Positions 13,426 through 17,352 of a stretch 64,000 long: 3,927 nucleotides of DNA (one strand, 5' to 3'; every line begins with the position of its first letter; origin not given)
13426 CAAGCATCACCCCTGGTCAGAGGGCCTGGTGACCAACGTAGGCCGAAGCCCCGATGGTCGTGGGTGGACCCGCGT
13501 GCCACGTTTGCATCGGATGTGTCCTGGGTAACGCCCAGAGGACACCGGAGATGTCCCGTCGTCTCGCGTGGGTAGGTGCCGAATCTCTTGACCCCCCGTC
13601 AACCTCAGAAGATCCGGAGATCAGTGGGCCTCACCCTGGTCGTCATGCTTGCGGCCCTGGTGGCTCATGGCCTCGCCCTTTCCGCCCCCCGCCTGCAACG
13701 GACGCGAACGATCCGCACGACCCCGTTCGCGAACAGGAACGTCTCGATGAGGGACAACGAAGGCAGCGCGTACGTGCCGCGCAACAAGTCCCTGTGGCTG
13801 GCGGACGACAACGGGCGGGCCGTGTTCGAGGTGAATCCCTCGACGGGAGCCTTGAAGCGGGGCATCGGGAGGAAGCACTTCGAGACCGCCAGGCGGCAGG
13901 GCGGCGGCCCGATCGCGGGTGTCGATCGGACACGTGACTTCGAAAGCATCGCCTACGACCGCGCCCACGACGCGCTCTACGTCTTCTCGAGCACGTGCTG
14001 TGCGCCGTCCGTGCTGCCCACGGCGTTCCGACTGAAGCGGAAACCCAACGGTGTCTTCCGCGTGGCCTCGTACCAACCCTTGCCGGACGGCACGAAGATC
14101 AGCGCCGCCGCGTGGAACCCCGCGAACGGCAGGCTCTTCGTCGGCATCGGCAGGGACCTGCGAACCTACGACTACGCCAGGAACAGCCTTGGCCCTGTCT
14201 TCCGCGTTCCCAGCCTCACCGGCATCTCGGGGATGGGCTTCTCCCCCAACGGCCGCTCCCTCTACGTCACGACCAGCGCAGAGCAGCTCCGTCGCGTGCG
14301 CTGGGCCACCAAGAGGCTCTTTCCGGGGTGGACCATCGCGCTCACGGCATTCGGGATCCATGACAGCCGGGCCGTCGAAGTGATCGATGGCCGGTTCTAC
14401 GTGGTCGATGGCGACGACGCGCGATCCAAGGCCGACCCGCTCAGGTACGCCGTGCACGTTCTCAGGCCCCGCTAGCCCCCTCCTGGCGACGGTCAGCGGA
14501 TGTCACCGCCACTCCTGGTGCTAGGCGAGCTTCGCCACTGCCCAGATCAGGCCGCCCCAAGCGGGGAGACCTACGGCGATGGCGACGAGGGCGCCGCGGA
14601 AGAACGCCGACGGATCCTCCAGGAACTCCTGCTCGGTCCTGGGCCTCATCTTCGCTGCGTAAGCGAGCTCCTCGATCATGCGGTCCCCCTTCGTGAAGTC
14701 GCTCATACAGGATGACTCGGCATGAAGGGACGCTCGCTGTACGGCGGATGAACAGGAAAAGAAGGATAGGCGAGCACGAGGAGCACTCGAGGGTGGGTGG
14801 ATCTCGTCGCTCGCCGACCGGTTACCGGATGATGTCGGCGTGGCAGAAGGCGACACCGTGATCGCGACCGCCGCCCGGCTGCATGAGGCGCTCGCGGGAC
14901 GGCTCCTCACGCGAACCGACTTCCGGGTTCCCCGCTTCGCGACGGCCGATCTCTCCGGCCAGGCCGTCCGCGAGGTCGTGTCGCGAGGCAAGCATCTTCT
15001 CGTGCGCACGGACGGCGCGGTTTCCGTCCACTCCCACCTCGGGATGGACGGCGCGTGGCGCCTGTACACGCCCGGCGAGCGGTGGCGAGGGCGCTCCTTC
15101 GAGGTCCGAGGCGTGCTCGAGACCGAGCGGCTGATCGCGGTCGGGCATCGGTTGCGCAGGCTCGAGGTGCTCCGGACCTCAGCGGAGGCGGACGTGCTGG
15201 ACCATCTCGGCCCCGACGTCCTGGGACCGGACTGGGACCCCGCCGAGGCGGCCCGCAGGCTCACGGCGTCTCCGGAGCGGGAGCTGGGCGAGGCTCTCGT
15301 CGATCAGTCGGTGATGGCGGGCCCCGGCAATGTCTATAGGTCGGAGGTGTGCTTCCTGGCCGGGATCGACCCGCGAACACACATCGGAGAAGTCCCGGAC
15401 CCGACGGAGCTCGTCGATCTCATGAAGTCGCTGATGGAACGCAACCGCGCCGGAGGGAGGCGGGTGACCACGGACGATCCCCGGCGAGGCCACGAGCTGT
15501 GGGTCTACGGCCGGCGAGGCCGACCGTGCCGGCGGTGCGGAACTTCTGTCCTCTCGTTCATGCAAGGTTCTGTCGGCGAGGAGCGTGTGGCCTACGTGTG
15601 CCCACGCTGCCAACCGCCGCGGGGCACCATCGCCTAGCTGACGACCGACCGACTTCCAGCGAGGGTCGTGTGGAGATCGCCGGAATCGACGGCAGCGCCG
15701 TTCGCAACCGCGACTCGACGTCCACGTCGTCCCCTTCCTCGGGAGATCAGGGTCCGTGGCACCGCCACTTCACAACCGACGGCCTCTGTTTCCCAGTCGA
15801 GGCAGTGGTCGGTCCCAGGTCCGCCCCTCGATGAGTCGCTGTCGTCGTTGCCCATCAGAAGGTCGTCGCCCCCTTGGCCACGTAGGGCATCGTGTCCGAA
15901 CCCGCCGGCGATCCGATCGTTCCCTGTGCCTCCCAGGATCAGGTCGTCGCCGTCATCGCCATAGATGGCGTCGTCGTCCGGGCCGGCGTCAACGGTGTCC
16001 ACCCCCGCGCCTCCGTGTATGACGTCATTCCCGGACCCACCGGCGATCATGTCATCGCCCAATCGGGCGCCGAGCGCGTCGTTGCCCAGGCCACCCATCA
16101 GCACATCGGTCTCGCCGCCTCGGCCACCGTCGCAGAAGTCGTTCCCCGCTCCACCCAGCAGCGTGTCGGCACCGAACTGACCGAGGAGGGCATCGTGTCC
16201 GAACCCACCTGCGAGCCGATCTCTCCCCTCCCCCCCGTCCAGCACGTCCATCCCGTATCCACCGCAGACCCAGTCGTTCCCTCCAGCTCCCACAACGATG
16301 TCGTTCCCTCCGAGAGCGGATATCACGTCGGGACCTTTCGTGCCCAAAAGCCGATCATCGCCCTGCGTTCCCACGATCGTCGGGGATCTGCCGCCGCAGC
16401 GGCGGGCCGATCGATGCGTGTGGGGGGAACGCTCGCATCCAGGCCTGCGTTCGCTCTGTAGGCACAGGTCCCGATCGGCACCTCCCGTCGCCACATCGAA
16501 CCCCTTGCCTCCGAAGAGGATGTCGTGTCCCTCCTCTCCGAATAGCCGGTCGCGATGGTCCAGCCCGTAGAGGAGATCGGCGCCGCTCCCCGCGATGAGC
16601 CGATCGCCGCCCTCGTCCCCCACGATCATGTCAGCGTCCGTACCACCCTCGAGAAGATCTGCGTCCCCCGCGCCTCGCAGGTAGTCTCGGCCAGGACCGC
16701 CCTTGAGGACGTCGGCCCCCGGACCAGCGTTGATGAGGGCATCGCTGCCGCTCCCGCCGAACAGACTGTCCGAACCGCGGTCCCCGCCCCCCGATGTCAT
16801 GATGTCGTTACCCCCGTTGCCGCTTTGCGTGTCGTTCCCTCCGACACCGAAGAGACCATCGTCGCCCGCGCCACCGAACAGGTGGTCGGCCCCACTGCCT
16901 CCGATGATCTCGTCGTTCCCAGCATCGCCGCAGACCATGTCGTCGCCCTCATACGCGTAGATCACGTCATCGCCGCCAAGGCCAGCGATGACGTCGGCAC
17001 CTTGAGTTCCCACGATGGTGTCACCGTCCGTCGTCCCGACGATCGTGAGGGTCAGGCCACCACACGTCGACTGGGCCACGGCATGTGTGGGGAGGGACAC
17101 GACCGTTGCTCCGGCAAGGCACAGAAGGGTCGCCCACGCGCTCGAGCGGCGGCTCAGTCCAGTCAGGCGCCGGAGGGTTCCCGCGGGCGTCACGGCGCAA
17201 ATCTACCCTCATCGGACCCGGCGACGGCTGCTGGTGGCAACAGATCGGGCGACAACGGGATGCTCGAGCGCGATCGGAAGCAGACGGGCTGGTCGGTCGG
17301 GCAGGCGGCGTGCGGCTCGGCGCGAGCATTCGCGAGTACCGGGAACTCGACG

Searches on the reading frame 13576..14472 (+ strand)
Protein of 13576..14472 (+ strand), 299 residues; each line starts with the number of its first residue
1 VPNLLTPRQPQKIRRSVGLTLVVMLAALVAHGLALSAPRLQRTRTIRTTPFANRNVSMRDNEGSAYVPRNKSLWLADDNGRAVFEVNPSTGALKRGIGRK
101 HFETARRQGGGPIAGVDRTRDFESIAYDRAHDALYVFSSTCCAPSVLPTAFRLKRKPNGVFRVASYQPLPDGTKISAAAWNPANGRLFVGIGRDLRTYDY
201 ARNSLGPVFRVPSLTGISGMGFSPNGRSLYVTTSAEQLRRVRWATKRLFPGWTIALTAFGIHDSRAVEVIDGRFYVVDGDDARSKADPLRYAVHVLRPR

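Call 73: search_protein_families(library=pfam, proteins=[window:13576-14472:+], max_evalue=0.0001)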
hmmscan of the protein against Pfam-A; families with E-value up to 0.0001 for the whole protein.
window:13576-14472:+ (299 aa): 1 family
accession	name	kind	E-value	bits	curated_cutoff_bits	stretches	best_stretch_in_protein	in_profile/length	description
PF13449.12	Phytase-like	-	2e-05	25.1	27.6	1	40-142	44-146/284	Esterase-like activity of phytase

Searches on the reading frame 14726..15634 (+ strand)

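Call 73: search_protein_families(library=pfam, proteins=[window:14726-15634:+], max_evalue=0.0001)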
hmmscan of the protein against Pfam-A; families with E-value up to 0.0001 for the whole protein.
window:14726-15634:+ (303 aa): 2 families
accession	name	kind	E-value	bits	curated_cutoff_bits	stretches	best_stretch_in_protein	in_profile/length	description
PF06831.19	H2TH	-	6.4e-10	39.3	34.7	1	161-219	1-58/93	Formamidopyrimidine-DNA glycosylase H2TH domain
PF01149.29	Fapy_DNA_glyco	-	2e-08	35.3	25.5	1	41-117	3-88/117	Formamidopyrimidine-DNA glycosylase N-terminal domain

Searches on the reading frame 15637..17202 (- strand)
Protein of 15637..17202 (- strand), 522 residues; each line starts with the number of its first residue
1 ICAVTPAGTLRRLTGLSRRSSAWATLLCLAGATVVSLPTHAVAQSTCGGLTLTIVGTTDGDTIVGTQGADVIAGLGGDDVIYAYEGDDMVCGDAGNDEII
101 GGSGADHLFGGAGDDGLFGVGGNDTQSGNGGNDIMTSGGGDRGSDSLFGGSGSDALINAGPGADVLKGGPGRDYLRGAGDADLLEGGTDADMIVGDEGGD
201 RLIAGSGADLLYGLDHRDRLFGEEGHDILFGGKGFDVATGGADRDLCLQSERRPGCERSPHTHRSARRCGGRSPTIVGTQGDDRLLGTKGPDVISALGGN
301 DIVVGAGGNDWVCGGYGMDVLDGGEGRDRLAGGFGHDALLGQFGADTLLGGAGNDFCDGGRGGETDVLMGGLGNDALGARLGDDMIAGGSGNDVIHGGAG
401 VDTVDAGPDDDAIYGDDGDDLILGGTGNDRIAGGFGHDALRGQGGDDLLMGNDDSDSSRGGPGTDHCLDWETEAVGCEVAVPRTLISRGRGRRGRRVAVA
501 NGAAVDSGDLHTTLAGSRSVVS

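Call 73: search_protein_families(library=pfam, proteins=[window:15637-17202:-], max_evalue=0.0001)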
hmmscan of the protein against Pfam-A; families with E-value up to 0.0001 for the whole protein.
window:15637-17202:- (522 aa): 1 family
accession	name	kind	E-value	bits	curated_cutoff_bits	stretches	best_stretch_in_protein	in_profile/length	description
PF00353.25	HemolysinCabind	-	2.8e-61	203.4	23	9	278-311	2-35/36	RTX calcium-binding nonapeptide repeat (4 copies)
